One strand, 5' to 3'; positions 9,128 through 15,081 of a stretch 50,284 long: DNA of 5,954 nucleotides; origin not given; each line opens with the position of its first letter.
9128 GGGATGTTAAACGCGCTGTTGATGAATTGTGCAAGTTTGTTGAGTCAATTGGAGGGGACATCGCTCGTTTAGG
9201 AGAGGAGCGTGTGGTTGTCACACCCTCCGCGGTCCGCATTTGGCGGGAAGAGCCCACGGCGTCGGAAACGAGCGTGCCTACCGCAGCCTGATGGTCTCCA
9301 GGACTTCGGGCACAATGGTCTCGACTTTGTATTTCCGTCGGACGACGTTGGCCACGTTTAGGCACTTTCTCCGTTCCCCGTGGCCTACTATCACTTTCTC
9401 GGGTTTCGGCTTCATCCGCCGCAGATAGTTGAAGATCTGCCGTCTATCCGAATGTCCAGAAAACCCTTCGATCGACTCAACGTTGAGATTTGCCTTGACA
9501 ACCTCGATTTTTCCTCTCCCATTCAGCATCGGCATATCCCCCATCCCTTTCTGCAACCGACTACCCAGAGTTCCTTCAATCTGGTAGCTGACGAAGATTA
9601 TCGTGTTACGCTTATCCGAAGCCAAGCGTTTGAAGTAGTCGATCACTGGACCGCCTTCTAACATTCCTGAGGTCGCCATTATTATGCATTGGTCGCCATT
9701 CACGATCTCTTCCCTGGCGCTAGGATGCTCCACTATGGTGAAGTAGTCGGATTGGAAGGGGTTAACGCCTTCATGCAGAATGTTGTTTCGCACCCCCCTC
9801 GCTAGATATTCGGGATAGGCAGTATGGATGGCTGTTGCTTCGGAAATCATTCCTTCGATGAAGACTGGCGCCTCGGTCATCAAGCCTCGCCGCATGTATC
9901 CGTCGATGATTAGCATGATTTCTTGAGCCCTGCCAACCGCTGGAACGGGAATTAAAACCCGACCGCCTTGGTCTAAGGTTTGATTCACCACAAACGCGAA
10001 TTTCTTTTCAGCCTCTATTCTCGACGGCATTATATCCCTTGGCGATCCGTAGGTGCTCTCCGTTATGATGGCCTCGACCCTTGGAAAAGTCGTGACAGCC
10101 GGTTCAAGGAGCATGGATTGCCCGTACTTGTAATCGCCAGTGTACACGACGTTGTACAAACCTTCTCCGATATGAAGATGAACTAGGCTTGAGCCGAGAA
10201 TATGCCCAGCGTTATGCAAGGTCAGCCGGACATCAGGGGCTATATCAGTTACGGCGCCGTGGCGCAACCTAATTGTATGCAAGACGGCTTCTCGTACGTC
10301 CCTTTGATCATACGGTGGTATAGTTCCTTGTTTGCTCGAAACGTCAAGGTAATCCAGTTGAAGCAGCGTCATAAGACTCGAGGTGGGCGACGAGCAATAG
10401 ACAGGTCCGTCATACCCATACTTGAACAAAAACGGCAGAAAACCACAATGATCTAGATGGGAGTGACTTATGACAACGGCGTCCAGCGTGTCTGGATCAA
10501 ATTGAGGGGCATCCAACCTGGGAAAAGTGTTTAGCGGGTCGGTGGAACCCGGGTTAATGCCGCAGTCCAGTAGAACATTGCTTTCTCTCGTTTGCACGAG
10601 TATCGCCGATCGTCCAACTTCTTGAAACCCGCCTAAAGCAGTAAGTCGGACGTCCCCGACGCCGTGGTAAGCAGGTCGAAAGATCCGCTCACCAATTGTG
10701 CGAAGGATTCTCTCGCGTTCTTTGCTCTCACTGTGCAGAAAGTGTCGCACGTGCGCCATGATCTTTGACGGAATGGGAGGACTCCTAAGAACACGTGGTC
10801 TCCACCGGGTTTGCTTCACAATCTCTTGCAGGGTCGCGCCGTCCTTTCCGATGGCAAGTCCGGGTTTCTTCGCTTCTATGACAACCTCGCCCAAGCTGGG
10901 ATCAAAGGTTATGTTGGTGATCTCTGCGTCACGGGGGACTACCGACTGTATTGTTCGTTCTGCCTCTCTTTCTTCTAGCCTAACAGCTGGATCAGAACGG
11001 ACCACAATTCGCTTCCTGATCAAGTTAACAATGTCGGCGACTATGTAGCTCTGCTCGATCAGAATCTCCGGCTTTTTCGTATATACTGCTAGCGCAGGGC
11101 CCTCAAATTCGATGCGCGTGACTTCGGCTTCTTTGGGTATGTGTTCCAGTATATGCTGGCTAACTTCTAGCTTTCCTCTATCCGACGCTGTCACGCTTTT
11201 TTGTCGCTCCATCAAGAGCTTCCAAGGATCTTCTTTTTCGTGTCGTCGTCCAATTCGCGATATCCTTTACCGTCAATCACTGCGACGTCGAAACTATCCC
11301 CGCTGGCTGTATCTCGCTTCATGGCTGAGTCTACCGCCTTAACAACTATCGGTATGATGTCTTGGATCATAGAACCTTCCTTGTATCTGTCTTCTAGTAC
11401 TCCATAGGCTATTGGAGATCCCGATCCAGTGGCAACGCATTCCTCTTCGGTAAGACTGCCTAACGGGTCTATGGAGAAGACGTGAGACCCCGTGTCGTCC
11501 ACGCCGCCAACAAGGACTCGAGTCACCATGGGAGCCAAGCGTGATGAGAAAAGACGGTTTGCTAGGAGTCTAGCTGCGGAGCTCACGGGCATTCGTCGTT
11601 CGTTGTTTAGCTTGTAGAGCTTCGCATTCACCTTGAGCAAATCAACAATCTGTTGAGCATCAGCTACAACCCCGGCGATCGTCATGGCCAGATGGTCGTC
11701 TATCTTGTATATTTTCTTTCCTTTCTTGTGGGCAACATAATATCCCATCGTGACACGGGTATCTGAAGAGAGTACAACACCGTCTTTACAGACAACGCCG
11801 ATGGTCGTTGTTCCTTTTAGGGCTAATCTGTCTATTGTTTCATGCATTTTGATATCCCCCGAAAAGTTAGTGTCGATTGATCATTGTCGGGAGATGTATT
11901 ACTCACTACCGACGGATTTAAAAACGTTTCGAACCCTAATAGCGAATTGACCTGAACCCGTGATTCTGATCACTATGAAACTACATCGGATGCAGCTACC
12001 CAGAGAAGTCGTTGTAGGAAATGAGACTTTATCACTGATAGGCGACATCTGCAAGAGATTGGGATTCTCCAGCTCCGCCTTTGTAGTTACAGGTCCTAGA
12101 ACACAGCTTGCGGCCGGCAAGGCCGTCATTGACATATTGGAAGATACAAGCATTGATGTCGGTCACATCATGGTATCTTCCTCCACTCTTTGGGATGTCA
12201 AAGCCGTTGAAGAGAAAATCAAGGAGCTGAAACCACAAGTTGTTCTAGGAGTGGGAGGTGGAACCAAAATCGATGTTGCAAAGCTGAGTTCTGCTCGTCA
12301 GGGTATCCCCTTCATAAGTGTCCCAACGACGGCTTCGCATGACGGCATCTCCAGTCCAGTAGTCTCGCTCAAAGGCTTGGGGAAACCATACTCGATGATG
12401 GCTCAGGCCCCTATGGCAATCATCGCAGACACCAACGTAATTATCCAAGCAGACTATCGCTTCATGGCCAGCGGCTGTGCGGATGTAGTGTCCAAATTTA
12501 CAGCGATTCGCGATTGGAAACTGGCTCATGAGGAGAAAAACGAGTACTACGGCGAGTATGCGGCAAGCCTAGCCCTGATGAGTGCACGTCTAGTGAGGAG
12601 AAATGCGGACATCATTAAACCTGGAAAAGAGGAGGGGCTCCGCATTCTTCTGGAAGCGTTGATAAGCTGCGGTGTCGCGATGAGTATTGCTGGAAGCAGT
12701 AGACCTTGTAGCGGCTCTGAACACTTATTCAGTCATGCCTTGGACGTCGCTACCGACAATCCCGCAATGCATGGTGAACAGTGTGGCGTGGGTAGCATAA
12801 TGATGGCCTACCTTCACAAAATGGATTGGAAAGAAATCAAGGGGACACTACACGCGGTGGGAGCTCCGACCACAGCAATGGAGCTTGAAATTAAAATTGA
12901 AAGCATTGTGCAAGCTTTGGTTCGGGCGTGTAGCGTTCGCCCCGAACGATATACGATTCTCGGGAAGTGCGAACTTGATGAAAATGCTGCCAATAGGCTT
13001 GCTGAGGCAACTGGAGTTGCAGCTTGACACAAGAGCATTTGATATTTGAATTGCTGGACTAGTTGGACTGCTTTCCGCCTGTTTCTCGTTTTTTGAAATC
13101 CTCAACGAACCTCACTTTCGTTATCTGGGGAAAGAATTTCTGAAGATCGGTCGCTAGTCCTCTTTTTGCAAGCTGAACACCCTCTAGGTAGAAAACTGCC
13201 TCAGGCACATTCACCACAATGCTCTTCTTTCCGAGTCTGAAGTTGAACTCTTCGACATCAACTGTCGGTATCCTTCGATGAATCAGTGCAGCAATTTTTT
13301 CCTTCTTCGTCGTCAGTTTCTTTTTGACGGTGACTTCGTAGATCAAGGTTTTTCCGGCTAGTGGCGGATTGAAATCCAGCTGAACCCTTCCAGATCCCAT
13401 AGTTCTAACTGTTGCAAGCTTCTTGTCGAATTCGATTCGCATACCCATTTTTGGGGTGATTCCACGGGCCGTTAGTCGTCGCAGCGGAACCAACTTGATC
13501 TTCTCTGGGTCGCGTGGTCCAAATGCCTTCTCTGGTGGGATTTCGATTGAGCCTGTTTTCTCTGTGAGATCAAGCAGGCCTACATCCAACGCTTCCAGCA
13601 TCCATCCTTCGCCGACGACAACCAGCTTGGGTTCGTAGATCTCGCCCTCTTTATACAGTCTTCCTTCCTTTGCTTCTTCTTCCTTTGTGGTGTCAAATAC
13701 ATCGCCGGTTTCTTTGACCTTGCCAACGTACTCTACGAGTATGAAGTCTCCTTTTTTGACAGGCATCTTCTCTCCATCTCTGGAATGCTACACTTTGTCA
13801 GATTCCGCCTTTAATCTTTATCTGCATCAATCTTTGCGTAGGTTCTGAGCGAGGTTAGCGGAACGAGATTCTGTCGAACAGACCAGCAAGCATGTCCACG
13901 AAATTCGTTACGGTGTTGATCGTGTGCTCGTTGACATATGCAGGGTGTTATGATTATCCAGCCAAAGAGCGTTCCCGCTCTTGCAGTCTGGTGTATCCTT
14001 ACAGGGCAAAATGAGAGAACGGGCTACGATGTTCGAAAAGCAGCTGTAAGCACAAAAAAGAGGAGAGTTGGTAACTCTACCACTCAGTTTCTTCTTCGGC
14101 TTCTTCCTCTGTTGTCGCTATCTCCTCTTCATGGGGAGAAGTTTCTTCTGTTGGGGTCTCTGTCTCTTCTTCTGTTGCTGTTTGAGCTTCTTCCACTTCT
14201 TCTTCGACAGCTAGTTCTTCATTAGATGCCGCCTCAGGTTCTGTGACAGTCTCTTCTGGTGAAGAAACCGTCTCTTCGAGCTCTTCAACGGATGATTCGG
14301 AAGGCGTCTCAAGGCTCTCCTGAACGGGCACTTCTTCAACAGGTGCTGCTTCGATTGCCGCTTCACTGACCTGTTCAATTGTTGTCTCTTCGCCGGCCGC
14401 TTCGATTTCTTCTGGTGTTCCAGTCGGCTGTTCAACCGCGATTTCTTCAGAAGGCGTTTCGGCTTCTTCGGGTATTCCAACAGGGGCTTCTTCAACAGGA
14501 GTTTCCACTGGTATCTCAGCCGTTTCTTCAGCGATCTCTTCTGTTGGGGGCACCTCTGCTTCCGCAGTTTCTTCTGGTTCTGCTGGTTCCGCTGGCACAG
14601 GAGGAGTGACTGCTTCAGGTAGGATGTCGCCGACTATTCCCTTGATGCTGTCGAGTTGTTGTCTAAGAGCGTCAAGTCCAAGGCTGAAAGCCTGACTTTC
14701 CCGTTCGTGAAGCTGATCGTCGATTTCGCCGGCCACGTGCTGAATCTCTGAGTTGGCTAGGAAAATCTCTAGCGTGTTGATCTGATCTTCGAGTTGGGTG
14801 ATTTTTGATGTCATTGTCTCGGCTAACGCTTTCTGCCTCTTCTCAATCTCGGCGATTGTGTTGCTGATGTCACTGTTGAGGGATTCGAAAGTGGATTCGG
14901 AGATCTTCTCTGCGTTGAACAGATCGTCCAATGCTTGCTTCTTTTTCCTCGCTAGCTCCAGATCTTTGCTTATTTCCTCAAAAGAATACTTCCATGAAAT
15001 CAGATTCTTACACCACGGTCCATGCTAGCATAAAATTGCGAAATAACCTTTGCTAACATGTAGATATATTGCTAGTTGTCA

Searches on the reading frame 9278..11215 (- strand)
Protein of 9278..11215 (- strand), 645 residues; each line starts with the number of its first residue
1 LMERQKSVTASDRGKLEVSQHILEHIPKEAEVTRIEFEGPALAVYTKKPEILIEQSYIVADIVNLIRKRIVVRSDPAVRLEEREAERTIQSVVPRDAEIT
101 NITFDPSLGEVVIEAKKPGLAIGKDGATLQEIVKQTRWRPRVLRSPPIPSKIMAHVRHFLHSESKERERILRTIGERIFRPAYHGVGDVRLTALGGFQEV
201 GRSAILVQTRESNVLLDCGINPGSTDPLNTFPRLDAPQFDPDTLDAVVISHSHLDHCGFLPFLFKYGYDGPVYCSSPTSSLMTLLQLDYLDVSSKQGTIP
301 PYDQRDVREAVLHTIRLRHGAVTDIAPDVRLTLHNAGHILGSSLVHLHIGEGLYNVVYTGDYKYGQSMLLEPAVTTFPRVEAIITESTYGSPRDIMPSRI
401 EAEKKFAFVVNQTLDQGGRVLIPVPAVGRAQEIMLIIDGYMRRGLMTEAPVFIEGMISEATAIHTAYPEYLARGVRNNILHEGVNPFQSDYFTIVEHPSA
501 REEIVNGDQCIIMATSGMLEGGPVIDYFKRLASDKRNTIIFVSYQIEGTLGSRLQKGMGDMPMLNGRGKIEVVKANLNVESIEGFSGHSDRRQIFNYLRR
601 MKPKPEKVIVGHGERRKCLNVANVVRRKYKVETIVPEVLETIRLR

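Call 66: search_protein_families(library=pfam, proteins=[window:9278-11215:-])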
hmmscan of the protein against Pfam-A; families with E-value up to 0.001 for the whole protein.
window:9278-11215:- (645 aa): 7 families
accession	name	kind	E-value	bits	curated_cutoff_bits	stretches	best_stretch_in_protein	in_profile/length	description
PF10996.14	Beta-Casp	-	6.3e-30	104.6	27.7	1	430-554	1-120/120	Beta-Casp domain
PF17214.9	KH_TffA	-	1.1e-23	83.4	22.6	1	16-79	5-68/68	Transcription termination factor FttA, KH domain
PF07521.17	RMMBL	-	1e-15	57.9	21.6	1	574-636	3-63/63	Zn-dependent metallo-hydrolase RNA specificity domain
PF00753.33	Lactamase_B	-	4.2e-14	53.4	22.7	1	201-372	5-160/196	Metallo-beta-lactamase superfamily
PF16661.11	Lactamase_B_6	-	2.6e-11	43.7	27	1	207-372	2-172/193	Metallo-beta-lactamase superfamily domain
PF12706.13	Lactamase_B_2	-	1.3e-08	35.1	27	1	213-370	2-151/200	Beta-lactamase superfamily domain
PF07650.23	KH_2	-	0.00018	21.7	22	1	95-148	11-66/78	KH domain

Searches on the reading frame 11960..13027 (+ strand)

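Call 66: search_protein_families(library=pfam, proteins=[window:11960-13027:+])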
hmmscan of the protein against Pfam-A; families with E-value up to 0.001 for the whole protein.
window:11960-13027:+ (355 aa): 2 families
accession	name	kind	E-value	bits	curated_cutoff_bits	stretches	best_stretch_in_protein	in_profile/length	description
PF13685.12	Fe-ADH_2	-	2.4e-33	115.7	28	1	18-164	1-148/149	Iron-containing alcohol dehydrogenase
PF00465.25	Fe-ADH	-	2.2e-16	60.4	31.3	1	14-136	1-142/168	Iron-containing alcohol dehydrogenase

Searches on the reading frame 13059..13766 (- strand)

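Call 66: search_protein_families(library=pfam, proteins=[window:13059-13766:-])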
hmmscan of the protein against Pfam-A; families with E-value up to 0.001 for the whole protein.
window:13059-13766:- (235 aa): 3 families
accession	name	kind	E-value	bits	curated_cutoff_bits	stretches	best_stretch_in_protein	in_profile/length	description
PF18046.7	FKBP26_C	-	1.2e-13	51.5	27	1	154-225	1-72/72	FKBP26_C-terminal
PF22199.2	FKBP26_IF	-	1.6e-10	41.2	27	1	91-136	1-46/46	FKBP26, IF domain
PF00254.34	FKBP_C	-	9.6e-07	29.5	21.1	1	3-89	5-78/94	FKBP-type peptidyl-prolyl cis-trans isomerase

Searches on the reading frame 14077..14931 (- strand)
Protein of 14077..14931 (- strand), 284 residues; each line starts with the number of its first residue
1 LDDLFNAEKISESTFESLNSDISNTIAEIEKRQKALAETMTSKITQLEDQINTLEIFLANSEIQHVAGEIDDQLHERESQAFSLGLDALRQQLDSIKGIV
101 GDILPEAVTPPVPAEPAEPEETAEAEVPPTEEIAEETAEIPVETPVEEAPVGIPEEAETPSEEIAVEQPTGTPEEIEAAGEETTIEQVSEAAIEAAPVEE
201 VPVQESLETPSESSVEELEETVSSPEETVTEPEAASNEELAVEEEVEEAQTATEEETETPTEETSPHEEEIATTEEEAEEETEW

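Call 66: search_protein_families(library=pfam, proteins=[window:14077-14931:-])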
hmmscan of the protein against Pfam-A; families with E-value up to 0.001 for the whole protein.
window:14077-14931:- (284 aa): 1 family
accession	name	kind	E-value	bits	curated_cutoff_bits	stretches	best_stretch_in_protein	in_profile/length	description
PF18822.6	CdvA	-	8.6e-08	32.7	30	1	2-97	7-102/123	CdvA-like coiled-coil domain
